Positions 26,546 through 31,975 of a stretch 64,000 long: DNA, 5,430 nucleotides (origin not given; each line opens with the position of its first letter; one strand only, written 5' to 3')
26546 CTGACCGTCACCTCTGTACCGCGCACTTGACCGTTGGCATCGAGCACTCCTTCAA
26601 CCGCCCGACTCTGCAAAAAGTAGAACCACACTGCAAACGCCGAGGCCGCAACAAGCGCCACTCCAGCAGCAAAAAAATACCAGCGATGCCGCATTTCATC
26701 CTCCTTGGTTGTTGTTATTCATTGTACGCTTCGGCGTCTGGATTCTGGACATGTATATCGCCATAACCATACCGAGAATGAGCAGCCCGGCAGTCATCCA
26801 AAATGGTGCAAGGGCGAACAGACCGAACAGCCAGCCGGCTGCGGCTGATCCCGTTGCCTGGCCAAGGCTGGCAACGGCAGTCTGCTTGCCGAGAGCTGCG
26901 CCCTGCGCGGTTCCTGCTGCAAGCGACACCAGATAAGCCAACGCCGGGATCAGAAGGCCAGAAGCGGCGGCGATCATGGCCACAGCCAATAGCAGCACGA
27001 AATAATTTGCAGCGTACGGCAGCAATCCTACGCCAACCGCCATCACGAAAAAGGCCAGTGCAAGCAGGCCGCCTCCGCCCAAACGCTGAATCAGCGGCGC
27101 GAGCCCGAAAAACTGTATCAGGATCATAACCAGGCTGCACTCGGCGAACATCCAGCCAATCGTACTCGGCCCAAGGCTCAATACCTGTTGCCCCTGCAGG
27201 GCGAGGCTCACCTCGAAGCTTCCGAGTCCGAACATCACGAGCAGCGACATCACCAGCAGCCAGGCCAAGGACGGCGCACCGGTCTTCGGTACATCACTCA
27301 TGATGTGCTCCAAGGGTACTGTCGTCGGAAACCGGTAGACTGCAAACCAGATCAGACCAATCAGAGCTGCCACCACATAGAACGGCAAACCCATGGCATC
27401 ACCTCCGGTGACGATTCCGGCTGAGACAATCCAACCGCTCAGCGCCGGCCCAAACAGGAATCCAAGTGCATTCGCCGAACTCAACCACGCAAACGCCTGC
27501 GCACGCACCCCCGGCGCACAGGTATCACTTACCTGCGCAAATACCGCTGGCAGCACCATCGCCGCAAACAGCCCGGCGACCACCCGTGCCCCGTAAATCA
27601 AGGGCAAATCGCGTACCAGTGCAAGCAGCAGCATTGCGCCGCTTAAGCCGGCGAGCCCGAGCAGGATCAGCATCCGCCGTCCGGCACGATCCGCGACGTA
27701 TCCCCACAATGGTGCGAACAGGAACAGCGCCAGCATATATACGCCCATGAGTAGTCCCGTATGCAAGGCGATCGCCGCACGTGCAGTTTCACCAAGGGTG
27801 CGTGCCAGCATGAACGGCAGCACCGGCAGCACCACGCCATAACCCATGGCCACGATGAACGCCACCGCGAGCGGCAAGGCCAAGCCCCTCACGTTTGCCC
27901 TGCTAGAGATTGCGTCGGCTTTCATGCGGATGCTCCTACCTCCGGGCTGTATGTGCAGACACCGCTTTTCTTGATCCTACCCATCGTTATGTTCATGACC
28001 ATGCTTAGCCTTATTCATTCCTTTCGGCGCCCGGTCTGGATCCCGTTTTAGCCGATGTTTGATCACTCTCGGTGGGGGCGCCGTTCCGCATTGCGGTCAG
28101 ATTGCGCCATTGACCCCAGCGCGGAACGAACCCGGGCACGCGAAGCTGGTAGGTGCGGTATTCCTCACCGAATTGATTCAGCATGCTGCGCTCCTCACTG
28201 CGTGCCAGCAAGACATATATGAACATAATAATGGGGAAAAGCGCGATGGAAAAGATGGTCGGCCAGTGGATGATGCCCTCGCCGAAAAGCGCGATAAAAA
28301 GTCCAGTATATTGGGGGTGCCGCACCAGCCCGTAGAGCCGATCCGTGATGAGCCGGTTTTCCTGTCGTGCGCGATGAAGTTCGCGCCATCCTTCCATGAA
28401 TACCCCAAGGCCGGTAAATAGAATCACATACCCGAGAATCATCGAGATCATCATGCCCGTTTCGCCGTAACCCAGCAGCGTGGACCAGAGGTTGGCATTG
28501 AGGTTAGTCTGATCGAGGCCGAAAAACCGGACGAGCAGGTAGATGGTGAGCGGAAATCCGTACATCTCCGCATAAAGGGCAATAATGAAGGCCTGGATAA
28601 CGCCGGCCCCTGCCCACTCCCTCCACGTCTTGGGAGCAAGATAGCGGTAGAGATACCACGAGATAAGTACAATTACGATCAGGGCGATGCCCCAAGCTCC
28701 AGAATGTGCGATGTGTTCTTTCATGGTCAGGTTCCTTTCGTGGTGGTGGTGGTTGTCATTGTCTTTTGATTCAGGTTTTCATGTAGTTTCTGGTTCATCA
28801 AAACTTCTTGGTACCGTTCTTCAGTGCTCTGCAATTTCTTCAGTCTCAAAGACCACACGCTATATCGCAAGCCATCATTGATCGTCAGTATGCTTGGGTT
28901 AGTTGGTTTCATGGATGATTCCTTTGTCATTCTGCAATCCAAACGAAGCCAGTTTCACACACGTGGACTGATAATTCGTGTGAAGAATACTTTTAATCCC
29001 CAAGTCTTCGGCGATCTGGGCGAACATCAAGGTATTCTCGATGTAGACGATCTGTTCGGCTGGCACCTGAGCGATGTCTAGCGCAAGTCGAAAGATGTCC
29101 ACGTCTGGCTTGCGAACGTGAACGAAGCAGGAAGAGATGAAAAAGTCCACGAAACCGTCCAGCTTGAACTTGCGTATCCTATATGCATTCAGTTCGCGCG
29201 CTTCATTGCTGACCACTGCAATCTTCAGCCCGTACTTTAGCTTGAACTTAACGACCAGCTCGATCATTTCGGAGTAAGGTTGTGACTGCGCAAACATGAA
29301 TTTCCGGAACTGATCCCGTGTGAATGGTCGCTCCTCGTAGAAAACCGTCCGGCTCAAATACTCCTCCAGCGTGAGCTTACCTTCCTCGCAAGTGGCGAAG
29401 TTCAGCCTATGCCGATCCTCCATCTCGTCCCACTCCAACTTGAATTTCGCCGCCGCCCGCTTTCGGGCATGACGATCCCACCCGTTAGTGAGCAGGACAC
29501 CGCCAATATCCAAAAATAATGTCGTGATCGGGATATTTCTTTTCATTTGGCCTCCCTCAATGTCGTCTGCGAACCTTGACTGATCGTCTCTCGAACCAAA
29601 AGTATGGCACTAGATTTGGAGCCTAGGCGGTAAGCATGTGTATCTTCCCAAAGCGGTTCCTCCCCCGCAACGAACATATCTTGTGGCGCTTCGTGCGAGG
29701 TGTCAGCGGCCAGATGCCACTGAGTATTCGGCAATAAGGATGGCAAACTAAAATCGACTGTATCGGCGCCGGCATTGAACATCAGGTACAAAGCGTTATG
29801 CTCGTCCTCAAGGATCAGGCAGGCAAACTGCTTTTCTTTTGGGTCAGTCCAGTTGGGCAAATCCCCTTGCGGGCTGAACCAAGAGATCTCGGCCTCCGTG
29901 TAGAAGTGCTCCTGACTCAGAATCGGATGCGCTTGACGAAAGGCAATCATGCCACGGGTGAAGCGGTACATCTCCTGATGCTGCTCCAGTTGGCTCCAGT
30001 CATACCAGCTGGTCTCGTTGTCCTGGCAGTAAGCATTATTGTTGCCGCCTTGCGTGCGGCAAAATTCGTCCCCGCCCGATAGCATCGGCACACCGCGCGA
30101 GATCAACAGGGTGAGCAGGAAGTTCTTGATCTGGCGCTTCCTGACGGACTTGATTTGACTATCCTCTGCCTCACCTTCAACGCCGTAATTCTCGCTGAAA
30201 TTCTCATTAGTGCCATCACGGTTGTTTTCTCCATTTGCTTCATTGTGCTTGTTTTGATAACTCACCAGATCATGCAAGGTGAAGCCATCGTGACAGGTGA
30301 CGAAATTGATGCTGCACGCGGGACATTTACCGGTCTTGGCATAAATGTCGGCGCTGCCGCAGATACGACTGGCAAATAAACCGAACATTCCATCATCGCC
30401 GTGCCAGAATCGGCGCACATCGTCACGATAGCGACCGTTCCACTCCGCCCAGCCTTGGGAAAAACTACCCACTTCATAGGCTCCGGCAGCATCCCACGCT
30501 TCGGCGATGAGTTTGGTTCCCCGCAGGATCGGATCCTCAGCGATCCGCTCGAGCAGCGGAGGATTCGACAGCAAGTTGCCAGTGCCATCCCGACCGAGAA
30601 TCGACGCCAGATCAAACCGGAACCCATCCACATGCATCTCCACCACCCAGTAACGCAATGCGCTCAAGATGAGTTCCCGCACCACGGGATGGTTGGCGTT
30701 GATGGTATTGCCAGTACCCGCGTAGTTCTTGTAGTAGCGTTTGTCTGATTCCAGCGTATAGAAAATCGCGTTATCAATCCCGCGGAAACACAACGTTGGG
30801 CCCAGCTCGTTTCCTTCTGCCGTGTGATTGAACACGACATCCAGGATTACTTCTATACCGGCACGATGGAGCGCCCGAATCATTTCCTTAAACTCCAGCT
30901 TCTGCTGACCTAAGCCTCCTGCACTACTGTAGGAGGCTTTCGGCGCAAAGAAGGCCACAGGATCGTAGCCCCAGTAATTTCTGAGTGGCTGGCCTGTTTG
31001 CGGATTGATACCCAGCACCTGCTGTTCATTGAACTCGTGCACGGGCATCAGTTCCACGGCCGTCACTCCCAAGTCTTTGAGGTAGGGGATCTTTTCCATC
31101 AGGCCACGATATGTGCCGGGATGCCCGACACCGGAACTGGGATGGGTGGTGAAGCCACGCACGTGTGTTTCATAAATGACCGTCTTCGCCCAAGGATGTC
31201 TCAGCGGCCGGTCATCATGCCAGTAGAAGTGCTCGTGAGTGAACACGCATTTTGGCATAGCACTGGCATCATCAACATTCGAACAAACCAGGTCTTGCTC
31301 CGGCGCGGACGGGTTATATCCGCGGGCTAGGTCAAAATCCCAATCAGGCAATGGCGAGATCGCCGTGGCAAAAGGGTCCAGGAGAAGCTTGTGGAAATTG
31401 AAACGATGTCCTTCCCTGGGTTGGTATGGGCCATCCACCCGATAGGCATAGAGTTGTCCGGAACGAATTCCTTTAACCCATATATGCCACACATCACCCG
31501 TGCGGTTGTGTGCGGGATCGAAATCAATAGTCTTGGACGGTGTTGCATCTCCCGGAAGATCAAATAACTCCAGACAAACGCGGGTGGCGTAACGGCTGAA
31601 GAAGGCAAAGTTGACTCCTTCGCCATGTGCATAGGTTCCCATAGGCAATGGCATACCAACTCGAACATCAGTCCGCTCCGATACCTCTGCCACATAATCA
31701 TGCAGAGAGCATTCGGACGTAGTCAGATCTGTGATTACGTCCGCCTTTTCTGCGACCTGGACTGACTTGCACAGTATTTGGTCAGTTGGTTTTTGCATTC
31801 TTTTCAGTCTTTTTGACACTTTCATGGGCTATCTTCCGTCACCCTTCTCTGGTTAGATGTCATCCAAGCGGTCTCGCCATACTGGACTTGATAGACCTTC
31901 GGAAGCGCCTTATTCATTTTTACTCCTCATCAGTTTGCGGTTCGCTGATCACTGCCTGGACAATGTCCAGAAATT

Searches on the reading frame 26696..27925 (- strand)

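Call 78: search_protein_families(library=pfam, proteins=[window:26696-27925:-], max_evalue=0.00001)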
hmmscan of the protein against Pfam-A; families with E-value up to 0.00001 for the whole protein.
window:26696-27925:- (409 aa): 1 family
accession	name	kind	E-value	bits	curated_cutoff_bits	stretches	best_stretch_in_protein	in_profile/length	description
PF07690.21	MFS_1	-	8e-37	127.4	33.4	2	21-247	4-230/347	Major Facilitator Superfamily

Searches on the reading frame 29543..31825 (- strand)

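Call 78: search_protein_families(library=pfam, proteins=[window:29543-31825:-], max_evalue=0.00001)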
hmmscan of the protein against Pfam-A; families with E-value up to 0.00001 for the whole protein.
window:29543-31825:- (760 aa): 3 families
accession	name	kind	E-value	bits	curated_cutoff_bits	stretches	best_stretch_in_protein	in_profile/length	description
PF00128.31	Alpha-amylase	-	8.3e-20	71.9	22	1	233-338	15-95/446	Alpha amylase, catalytic domain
PF02922.24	CBM_48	-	3.9e-11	43.6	22.4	1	62-153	2-83/83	Carbohydrate-binding module 48 (Isoamylase N-terminal domain)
PF21156.3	ISOA1-3_C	-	1.7e-08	35.1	27.3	1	649-726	2-77/106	Isoamylase 1-3, C-terminal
